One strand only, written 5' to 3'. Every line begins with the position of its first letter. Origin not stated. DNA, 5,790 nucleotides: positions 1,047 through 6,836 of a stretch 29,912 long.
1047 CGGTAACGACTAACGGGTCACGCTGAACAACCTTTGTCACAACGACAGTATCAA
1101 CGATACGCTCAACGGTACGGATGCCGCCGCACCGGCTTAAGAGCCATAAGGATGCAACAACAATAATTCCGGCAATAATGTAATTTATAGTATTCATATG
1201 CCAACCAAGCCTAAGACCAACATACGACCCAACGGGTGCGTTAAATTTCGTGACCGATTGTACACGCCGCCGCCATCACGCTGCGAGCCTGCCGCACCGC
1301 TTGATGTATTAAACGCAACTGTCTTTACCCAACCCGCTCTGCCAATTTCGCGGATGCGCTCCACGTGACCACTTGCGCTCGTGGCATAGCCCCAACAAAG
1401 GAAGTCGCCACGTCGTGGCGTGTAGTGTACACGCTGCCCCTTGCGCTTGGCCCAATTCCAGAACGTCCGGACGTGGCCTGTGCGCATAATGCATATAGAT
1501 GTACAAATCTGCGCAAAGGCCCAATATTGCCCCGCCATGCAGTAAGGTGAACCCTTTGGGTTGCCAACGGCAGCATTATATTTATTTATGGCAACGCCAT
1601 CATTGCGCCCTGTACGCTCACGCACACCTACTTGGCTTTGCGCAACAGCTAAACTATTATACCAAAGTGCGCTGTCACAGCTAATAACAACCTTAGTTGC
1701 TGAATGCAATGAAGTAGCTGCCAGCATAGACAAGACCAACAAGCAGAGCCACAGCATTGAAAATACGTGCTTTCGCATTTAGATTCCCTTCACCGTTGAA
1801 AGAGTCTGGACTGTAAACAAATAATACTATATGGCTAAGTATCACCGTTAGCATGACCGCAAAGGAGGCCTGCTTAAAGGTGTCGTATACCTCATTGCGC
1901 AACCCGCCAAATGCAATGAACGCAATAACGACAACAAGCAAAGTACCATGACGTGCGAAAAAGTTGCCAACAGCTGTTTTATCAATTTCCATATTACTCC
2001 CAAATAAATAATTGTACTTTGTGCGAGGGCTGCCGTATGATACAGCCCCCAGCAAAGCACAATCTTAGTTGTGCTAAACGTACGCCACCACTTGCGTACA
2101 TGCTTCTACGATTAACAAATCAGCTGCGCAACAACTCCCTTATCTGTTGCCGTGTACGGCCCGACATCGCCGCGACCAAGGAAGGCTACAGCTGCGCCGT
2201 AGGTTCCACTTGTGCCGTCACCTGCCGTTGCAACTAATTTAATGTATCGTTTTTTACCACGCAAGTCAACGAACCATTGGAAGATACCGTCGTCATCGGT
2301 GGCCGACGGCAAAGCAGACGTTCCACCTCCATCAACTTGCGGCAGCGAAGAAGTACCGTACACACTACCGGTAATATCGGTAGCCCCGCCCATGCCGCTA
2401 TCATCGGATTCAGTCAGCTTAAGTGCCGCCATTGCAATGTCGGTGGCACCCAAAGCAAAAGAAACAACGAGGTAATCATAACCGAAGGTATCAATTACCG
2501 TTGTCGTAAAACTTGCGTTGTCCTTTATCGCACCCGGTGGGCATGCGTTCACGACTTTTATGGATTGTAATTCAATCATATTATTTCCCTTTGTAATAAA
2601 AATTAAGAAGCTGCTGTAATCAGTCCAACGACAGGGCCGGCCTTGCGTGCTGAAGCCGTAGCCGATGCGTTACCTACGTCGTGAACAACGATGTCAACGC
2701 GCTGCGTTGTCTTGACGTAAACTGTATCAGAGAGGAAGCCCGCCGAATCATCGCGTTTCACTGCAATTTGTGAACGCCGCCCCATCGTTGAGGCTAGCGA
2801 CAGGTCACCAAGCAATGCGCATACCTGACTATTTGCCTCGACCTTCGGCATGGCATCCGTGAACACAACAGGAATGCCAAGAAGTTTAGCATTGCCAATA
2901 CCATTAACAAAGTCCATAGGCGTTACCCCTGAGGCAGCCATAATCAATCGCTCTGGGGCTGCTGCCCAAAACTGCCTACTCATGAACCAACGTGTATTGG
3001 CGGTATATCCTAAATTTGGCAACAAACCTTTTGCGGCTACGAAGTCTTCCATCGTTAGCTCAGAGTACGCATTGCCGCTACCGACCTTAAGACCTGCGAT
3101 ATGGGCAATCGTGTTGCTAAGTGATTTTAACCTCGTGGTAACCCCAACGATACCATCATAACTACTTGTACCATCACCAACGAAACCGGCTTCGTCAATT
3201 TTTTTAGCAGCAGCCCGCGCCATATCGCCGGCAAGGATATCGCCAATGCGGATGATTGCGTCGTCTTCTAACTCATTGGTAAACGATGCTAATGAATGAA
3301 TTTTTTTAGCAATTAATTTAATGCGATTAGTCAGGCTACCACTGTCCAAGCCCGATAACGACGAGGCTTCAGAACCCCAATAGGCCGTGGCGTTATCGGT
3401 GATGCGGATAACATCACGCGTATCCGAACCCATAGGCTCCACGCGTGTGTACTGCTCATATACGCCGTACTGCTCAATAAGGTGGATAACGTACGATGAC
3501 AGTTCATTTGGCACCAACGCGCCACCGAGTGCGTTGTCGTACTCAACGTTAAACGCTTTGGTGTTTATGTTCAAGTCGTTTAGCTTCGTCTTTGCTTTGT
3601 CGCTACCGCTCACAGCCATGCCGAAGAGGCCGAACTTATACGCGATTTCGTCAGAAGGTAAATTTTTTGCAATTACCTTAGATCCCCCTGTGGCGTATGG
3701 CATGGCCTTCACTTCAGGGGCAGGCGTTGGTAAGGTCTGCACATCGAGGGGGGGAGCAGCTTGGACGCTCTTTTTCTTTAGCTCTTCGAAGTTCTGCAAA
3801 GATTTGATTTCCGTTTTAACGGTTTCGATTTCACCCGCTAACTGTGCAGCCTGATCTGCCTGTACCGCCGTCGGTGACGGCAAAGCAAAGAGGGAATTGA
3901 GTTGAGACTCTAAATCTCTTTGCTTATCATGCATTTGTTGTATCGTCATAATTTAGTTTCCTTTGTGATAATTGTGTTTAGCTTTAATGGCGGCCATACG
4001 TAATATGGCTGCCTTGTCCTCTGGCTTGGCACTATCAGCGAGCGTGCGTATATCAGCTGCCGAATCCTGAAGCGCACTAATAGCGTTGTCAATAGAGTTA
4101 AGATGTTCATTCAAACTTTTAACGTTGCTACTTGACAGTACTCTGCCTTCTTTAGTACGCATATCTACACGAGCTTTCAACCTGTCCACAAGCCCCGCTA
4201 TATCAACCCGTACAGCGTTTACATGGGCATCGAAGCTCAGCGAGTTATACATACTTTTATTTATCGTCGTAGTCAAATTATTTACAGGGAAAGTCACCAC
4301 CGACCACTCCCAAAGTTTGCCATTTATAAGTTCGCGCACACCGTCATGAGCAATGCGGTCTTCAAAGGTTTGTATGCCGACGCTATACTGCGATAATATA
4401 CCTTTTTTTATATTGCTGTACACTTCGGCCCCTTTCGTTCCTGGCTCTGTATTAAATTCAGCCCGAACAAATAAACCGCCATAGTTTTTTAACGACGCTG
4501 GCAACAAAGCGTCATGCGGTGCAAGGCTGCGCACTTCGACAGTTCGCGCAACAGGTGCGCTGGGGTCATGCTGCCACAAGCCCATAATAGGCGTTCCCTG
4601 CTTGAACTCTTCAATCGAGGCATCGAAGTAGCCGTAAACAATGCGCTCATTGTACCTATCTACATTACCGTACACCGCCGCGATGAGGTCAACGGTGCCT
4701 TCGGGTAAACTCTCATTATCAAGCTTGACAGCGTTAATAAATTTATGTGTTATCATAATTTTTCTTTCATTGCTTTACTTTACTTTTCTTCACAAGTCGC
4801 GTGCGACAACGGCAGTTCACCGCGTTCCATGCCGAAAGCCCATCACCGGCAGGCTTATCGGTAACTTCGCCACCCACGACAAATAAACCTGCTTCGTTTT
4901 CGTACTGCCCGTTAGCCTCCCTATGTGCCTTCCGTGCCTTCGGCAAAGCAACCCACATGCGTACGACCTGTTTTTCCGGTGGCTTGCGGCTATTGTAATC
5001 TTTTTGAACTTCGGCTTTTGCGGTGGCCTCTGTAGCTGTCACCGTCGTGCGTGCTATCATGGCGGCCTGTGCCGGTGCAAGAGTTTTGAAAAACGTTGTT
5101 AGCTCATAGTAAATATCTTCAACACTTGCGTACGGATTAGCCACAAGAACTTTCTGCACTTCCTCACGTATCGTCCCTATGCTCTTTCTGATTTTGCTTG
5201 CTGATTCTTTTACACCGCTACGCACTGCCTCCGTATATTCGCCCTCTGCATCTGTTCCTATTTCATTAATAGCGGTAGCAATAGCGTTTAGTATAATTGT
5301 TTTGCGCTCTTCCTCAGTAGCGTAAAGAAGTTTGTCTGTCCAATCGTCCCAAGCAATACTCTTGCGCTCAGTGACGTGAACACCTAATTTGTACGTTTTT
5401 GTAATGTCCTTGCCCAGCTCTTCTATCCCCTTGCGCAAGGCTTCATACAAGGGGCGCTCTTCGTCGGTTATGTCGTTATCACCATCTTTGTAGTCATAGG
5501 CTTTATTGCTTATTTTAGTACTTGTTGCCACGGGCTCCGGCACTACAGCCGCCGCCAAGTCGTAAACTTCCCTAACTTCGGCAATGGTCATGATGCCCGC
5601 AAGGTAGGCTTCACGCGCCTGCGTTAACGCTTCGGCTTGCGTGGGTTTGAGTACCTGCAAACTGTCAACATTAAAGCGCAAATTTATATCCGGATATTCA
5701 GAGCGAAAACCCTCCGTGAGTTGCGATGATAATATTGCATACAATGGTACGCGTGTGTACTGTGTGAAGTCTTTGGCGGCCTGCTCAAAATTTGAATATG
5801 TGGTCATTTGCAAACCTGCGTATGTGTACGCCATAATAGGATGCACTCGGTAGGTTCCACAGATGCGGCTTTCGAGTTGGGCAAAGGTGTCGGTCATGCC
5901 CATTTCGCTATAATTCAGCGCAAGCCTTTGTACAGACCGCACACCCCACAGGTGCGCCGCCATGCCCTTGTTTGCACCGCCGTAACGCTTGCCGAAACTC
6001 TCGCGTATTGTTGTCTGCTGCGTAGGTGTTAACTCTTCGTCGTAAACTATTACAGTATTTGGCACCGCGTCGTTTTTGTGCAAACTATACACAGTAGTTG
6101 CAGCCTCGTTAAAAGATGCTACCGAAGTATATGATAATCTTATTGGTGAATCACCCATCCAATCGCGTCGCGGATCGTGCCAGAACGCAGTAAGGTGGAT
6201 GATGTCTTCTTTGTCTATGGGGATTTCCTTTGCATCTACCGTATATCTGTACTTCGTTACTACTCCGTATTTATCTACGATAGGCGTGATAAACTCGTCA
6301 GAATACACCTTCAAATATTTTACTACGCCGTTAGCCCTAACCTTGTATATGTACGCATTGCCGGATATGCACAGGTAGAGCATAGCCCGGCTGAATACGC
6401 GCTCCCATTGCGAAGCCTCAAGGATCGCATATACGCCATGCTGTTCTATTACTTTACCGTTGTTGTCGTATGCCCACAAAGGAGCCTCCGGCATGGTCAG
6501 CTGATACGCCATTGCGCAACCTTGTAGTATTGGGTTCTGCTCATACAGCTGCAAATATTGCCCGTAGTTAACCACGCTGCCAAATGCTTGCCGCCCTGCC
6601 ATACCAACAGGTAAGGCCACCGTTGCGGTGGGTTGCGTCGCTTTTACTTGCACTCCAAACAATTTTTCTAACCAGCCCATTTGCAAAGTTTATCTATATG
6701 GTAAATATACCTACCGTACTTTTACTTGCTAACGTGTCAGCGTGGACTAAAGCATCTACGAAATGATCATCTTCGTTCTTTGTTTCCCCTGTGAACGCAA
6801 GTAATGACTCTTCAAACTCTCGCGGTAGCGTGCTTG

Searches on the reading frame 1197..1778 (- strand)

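Call 27: search_protein_families(library=pfam, proteins=[window:1197-1778:-], max_evalue=0.01)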
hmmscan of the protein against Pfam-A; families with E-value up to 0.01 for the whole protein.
window:1197-1778:- (194 aa): 1 family
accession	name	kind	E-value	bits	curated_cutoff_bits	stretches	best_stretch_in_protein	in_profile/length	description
PF05257.22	CHAP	-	2.8e-06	28.2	26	1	74-154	3-78/81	CHAP domain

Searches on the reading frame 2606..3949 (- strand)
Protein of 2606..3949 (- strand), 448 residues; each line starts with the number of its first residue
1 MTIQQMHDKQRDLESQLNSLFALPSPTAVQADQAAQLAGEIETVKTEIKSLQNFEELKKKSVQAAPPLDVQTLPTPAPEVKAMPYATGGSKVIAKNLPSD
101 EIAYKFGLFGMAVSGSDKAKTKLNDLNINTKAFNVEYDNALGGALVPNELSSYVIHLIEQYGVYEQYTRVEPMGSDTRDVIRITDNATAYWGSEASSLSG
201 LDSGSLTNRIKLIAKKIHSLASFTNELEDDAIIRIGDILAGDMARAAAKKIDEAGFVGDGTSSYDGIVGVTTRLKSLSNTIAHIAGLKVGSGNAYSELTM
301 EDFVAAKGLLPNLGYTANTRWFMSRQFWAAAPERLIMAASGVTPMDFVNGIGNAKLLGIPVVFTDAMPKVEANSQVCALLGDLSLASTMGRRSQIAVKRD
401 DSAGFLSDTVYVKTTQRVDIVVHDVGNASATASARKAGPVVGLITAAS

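Call 27: search_protein_families(library=pfam, proteins=[window:2606-3949:-], max_evalue=0.01)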
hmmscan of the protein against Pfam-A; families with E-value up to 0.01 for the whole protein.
window:2606-3949:- (448 aa): 1 family
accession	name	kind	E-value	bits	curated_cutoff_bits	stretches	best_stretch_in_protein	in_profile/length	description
PF05065.19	Phage_capsid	-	5.6e-33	115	24.2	1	142-424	1-271/280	Phage capsid family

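Call 39: search_dna_similar(query=window:2606-3949:-, collection=phages, mode=protein, max_rows=12)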
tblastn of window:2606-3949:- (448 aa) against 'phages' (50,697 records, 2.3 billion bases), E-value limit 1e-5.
Records with a match: 1; places in all: 1; records where one place covers at least 80% of the query: 0.
Best place of each record, by identity: <60% 1.
By first word of the organism name: Marinobacter 1.
By host as written in the record: Marinobacter sp. D1S9 1.
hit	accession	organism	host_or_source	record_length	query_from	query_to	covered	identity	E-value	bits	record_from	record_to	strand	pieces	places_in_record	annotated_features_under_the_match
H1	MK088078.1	Marinobacter phage AS1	Marinobacter sp. D1S9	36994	3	323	72%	25.2%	3e-7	59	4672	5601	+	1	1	major capsid head protein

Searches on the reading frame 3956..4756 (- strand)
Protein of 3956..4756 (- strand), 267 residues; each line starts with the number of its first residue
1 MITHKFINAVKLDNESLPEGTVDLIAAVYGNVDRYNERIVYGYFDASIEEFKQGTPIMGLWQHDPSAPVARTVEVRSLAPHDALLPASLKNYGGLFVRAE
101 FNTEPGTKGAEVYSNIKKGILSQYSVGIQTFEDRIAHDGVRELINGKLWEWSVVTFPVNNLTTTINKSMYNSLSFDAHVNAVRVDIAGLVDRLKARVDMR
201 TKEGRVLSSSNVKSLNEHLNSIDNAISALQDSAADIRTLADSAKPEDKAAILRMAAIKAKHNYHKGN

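Call 27: search_protein_families(library=pfam, proteins=[window:3956-4756:-], max_evalue=0.01)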
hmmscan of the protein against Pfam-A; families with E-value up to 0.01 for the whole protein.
window:3956-4756:- (267 aa): 1 family
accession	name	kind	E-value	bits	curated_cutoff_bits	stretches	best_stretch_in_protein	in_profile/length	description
PF04586.22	Peptidase_S78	-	7.3e-13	49.4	21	1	26-167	20-157/165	Caudovirus prohead serine protease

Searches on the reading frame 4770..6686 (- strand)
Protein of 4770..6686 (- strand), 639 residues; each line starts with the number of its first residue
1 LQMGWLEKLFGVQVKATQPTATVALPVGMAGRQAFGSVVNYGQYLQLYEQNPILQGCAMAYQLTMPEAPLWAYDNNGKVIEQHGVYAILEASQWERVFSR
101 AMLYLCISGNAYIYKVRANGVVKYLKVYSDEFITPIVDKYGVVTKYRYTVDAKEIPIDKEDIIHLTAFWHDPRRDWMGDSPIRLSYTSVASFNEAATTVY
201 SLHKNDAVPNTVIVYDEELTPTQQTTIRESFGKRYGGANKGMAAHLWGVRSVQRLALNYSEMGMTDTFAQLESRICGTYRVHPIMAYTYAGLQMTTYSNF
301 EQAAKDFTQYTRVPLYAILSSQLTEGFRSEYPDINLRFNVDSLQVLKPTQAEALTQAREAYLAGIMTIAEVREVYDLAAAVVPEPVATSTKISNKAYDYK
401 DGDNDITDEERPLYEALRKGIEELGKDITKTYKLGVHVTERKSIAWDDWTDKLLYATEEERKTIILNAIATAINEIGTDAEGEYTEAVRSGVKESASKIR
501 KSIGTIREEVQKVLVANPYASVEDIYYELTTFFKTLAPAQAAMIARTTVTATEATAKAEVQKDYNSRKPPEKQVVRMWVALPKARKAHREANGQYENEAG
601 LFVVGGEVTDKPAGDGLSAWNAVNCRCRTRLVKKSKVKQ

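Call 27: search_protein_families(library=pfam, proteins=[window:4770-6686:-], max_evalue=0.01)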
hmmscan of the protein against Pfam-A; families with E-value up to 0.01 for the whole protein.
window:4770-6686:- (639 aa): 2 families
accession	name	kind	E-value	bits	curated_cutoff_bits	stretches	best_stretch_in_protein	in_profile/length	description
PF04860.17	Phage_portal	-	1.4e-35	123.5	39.1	1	65-374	14-319/321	Phage portal protein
PF04233.19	Phage_Mu_F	-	0.00046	21.4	29.6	1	521-629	27-111/112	Phage Mu protein F like protein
